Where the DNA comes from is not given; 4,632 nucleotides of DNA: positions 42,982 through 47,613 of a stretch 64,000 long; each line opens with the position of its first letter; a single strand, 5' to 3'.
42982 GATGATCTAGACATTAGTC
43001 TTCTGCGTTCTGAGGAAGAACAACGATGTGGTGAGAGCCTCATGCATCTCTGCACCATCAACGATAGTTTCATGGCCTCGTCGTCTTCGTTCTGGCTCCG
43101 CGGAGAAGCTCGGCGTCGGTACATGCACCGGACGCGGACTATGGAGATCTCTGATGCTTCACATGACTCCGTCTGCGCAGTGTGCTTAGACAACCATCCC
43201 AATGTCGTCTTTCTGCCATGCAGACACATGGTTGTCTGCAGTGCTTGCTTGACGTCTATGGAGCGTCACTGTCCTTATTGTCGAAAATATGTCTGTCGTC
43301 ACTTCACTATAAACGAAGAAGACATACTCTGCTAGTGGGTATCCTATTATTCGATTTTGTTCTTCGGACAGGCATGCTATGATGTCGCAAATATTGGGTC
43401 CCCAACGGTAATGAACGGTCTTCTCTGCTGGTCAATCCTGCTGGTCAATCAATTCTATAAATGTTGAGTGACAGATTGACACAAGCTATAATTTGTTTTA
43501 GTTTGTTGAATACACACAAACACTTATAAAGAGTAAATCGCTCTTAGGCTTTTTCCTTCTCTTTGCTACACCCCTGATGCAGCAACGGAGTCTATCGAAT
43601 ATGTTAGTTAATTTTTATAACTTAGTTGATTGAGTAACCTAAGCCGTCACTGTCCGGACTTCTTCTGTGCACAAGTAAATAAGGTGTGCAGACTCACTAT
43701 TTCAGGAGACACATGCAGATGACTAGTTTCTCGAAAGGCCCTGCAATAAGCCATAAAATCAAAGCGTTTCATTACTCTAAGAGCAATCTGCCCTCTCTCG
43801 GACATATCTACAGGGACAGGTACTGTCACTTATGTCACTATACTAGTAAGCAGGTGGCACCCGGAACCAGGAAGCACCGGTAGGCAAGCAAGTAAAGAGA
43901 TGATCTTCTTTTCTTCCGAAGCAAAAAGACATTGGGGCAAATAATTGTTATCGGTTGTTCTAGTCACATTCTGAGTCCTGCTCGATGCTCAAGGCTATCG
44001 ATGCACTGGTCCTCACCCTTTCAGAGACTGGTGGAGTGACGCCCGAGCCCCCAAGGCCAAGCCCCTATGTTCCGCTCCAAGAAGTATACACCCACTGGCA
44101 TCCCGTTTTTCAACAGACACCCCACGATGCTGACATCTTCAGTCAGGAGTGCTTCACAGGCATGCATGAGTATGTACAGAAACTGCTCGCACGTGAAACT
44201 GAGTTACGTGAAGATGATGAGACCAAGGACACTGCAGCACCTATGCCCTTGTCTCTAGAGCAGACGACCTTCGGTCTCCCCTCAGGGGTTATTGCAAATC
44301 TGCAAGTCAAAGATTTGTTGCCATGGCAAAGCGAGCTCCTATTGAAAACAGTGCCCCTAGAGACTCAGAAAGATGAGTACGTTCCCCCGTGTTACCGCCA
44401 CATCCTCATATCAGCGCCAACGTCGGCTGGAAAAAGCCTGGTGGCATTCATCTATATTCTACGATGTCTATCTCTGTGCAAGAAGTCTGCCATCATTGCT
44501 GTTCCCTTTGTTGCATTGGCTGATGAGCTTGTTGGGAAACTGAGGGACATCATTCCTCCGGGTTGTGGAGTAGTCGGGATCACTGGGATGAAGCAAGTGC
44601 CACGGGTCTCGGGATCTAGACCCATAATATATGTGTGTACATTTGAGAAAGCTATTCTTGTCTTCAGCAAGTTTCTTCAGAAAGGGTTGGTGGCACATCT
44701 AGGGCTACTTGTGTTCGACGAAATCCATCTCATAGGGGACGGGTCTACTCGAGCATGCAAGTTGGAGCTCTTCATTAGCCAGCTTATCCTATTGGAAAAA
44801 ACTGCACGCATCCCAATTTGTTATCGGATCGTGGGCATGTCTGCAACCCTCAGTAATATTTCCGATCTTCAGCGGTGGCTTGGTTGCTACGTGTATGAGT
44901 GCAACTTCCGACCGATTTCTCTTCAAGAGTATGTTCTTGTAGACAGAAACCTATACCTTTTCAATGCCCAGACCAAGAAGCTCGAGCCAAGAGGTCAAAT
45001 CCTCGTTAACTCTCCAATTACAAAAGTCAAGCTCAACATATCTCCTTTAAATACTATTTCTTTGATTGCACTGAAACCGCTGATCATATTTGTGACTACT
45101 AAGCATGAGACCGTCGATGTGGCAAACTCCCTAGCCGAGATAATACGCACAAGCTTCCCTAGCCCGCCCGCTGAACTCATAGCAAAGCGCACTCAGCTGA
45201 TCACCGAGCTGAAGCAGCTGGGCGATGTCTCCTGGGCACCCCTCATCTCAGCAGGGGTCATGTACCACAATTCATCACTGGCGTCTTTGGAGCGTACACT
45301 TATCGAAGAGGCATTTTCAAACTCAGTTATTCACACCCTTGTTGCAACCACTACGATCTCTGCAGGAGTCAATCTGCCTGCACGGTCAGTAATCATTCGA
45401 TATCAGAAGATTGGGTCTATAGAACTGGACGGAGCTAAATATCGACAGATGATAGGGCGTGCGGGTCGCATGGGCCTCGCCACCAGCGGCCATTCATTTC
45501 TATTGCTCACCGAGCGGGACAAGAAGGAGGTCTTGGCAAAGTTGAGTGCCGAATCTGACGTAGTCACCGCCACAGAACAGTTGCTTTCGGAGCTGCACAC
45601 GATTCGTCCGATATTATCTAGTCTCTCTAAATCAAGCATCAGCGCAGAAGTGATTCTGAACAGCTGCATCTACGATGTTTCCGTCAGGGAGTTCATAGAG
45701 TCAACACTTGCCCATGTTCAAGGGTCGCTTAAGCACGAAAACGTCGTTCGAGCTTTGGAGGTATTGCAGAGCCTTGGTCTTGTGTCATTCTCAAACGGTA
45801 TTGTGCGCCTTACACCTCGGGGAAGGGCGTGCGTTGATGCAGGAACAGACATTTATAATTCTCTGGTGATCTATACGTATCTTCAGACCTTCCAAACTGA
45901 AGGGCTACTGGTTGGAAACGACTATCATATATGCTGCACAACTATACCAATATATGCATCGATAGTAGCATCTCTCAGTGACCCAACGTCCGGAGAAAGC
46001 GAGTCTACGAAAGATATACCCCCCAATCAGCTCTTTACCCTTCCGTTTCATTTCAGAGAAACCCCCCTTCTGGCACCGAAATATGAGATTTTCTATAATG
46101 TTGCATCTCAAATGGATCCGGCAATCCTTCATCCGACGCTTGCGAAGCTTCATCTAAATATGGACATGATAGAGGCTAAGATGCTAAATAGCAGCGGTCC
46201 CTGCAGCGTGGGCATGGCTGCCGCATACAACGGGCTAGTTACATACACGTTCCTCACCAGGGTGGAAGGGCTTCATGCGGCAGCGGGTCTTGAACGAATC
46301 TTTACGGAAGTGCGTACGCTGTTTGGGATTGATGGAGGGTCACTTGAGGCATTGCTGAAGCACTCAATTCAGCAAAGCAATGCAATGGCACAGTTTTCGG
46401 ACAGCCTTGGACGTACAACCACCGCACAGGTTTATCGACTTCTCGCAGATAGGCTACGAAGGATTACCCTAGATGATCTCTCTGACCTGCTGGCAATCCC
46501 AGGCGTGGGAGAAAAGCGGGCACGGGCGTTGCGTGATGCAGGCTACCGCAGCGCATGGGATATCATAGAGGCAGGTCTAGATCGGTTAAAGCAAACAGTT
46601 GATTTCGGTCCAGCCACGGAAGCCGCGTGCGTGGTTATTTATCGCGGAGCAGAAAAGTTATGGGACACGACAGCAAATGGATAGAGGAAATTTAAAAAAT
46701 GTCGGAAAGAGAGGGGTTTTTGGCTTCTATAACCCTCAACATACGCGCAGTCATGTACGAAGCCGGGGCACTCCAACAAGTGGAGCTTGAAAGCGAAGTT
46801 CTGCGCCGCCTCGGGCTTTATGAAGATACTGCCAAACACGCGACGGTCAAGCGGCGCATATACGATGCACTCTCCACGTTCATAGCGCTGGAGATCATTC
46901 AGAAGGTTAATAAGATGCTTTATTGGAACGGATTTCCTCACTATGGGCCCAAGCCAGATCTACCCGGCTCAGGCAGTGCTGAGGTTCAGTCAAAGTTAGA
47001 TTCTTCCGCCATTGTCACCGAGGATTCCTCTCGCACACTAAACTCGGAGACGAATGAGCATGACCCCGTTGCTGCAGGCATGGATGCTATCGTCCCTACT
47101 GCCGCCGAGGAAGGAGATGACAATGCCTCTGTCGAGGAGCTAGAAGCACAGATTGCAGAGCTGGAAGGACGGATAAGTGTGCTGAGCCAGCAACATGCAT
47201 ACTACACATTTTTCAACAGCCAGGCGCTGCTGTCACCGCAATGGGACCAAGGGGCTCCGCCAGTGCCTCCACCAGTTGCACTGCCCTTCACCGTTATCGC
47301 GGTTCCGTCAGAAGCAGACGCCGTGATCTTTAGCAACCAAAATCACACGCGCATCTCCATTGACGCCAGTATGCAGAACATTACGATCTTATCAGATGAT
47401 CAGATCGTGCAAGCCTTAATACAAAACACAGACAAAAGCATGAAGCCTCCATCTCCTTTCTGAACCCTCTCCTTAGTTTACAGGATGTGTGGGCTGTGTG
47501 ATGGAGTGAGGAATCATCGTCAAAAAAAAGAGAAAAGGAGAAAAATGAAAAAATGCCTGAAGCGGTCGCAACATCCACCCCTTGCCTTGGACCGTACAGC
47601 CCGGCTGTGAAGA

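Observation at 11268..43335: Three paralogous ANK + C-terminal C3HC4 RING (MIB/IAP-type) E3-ligase-like genes, two of which bracket the NEK-ankyrin array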

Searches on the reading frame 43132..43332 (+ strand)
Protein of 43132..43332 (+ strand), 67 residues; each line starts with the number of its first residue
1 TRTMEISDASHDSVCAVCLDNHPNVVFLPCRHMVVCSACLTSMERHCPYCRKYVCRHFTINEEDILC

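Call 71: search_solved_structures(query=A2, max_evalue=0.001, show_alignments=0)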
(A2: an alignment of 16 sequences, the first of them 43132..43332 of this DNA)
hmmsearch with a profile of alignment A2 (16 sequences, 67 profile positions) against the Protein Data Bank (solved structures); distinct sequences matched with E-value up to 0.001: 164 (the best 60 are shown).
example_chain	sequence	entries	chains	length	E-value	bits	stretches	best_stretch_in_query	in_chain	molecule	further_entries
6hpr_A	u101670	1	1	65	2.3e-17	65.3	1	5-59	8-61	Baculoviral IAP repeat-containing protein 2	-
3eb5_A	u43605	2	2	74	5.7e-17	64.1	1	6-59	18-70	Baculoviral IAP repeat-containing protein 3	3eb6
3t6p_A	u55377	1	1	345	7.3e-16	60.5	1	6-58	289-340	Baculoviral IAP repeat-containing protein 2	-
8w59_A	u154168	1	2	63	5.3e-15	57.8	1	4-55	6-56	E3 ubiquitin-protein ligase XIAP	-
8w5a_A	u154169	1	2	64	5.7e-15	57.7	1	4-55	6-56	E3 ubiquitin-protein ligase XIAP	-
5o6t_A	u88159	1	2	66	6.1e-15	57.6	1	4-55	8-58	E3 ubiquitin-protein ligase XIAP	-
4ic3_A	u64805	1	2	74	8.4e-15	57.1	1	4-56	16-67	E3 ubiquitin-protein ligase XIAP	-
4ic2_A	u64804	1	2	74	8.7e-15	57.1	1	4-55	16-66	E3 ubiquitin-protein ligase XIAP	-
2ecg_A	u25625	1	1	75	8.9e-15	57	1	4-55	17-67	Baculoviral IAP repeat-containing protein 4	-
2ea5_A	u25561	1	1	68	2.6e-14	55.6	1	8-60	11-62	Cell growth regulator with RING finger domain protein 1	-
9qru_D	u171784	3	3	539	4.7e-14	54.7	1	4-62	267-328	Isoform 4 of E3 ubiquitin-protein ligase MGRN1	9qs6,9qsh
4auq_B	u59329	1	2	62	4.2e-13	51.7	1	7-58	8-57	BACULOVIRAL IAP REPEAT-CONTAINING PROTEIN 7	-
6k2k_A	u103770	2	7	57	3.3e-12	48.8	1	12-61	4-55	Mitochondrial ubiquitin ligase activator of NFKB 1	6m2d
6m2c_E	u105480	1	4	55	5.2e-12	48.2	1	12-61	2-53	Mitochondrial ubiquitin ligase activator of NFKB 1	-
13rz_A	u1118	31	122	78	9e-12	47.4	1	6-63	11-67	E3 ubiquitin-protein ligase MYLIP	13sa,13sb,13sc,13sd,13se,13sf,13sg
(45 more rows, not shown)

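Call 72: search_protein_families(library=pfam, alignment_id=A2, max_evalue=0.01)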
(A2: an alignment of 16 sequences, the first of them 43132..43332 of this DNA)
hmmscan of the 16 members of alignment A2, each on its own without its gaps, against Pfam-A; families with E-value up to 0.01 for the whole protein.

A. member 1, window:43132-43332:+ (67 aa): 3 families
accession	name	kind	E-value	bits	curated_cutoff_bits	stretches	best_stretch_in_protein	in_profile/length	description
PF13920.12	zf-C3HC4_3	-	4e-13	49.4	27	1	12-54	2-46/49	Zinc finger, C3HC4 type (RING finger)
PF14447.12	Prok-RING_4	-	1.9e-05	24.9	27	1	15-54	1-40/46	Prokaryotic RING finger family 4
PF13639.12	zf-RING_2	-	2.5e-05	24.9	27.3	1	15-51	3-44/44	Ring finger domain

B. families by the number of members that match (of 16 scanned): 12 families
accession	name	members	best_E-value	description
PF13920.12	zf-C3HC4_3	16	1.2e-15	Zinc finger, C3HC4 type (RING finger)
PF14447.12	Prok-RING_4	15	3.2e-10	Prokaryotic RING finger family 4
PF13639.12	zf-RING_2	14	1.6e-08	Ring finger domain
PF24921.1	RING_XB3-XBAT31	6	9.9e-06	E3 ubiquitin-protein ligase XB3/XBAT31 RING finger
PF14634.12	zf-RING_5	5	2.4e-05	zinc-RING finger domain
PF00097.31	zf-C3HC4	4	1.1e-07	Zinc finger, C3HC4 type (RING finger)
PF13923.12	zf-C3HC4_2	3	2.2e-05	Zinc finger, C3HC4 type (RING finger)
PF13445.12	zf-RING_UBOX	1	0.0011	RING-type zinc-finger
PF04493.20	Endonuclease_5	1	0.0025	Endonuclease V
PF04438.22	zf-HIT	1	0.0046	HIT zinc finger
PF23455.1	DUF7129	1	0.0059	Domain of unknown function (DUF7129)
PF12773.13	DZR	1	0.0062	Double zinc ribbon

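Call 75: predict_structure(alignment_id=A3)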
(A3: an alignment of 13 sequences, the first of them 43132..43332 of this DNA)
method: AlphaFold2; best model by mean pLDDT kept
length: 67 residues; sequences in the alignment: 13
mean_pLDDT: 85.4   pTM: 0.66
mean pLDDT of the five models: 85.4, 84.9, 83.2, 81.9, 81.4
residues with pLDDT >= 90: 45; 70-90: 10; 50-70: 10; < 50: 2
segments of 3 or more residues with pLDDT < 50: none
pLDDT, mean of each block of 10 residues (from residue 1): 55 87 95 95 93 95 75
secondary structure, 60 per line:
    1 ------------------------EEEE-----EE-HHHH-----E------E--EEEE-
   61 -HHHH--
elements in order: E25-28 H37-40 E56-59 H62-65

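Call 77: fold_search(model_id=the predicted structure, library=pdb)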
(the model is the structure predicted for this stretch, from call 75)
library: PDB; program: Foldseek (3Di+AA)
matches with E <= 10: 300; with E <= 0.001: 22
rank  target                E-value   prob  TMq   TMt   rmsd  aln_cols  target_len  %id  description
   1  3eb5                  1.9e-04  1.00  0.60  0.62   1.9        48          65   40  Structure of the cIAP2 RING domain (released 2008-09-09)
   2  13sr_B                2.1e-04  1.00  0.64  0.57   1.9        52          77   31  PanDDA analysis group deposition -- IDOL RING domain in complex with Z48852953 (released 2025-12-10)
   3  6hpr_A                2.8e-04  1.00  0.65  0.69   1.9        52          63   38  Crystal structure of cIAP1 RING domain bound to UbcH5B-Ub and a non-covalent Ub (released 2018-12-12)
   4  9sa2_D                2.8e-04  1.00  0.65  0.62   2.6        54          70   30  The RING domain of IDOL (released 2025-09-10)
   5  4auq_B                3.0e-04  1.00  0.64  0.73   1.8        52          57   35  Structure of BIRC7-UbcH5b-Ub complex. (released 2012-08-15)
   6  13sa_B                3.0e-04  1.00  0.65  0.61   1.9        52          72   31  PanDDA analysis group deposition -- IDOL RING domain in complex with Z1251361039 (released 2025-12-10)
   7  13rz_B                3.0e-04  1.00  0.64  0.62   2.1        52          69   31  PanDDA analysis group deposition -- IDOL RING domain in complex with Z1118527729 (released 2025-12-10)
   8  9sa1_A                3.2e-04  1.00  0.64  0.56   2.0        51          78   31  The RING domain of IDOL (released 2025-09-10)
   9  13sd_B                3.2e-04  1.00  0.65  0.64   1.9        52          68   31  PanDDA analysis group deposition -- IDOL RING domain in complex with Z1516316257 (released 2025-12-10)
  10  9sa2_C                3.2e-04  1.00  0.64  0.59   2.1        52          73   31  The RING domain of IDOL (released 2025-09-10)
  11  2yho_A                4.0e-04  1.00  0.65  0.65   2.1        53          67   30  The IDOL-UBE2D complex mediates sterol-dependent degradation of the LDL receptor (released 2011-06-29)
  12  9sa2_A                4.0e-04  1.00  0.64  0.58   2.0        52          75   31  The RING domain of IDOL (released 2025-09-10)
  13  4ic3_A                4.3e-04  1.00  0.66  0.70   1.7        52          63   29  Crystal structure of the F495L mutant XIAP RING domain (released 2012-12-19)
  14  9sa2_B                4.3e-04  1.00  0.65  0.61   1.9        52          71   31  The RING domain of IDOL (released 2025-09-10)
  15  13sr_D                4.3e-04  1.00  0.63  0.58   2.9        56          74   28  PanDDA analysis group deposition -- IDOL RING domain in complex with Z48852953 (released 2025-12-10)
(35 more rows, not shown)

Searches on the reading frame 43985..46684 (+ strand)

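Call 9: search_protein_families(library=pfam, proteins=[window:43985-46684:+], max_evalue=0.001)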
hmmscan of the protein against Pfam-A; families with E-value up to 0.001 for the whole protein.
window:43985-46684:+ (899 aa): 7 families
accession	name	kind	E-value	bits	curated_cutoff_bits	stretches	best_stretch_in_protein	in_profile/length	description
PF00270.35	DEAD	-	1.1e-18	67.9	26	1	132-294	7-166/167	DEAD/DEAH box helicase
PF00271.37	Helicase_C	-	1.2e-10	42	23.5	1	423-497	40-110/110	Helicase conserved C-terminal domain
PF14520.12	HHH_5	-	1.1e-08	35.8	27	1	833-879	2-48/57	Helix-hairpin-helix domain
PF06969.22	HemN_C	-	6.8e-06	26.5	24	0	586-614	36-65/67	HemN C-terminal domain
PF04851.21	ResIII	-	0.00011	22.6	22.5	1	137-288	23-161/164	Type III restriction enzyme, res subunit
PF00633.29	HHH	-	0.00012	22.2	24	1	825-851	3-29/30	Helix-hairpin-helix motif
PF09821.14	AAA_assoc_C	-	0.00055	21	27.6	0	585-622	12-49/119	C-terminal AAA-associated domain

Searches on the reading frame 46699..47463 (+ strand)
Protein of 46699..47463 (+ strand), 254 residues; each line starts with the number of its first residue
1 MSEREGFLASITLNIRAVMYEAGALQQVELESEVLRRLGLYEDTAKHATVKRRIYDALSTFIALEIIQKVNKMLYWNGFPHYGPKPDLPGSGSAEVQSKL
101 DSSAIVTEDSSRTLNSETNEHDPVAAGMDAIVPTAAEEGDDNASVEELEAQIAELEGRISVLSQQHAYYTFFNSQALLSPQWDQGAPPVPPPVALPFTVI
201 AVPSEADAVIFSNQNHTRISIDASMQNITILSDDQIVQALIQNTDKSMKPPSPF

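Call 61: search_protein_families(library=pfam, proteins=[window:46699-47463:+], max_evalue=0.01)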
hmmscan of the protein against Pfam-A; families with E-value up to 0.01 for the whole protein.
window:46699-47463:+ (254 aa): 2 families
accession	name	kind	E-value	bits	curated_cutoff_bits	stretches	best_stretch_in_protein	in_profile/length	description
PF02319.26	E2F_TDP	-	2.4e-05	24.4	25.7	1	33-78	28-65/65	E2F/DP family winged-helix DNA-binding domain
PF16326.10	ABC_tran_CTD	-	0.0081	16.8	32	0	145-175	10-40/69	ABC transporter C-terminal domain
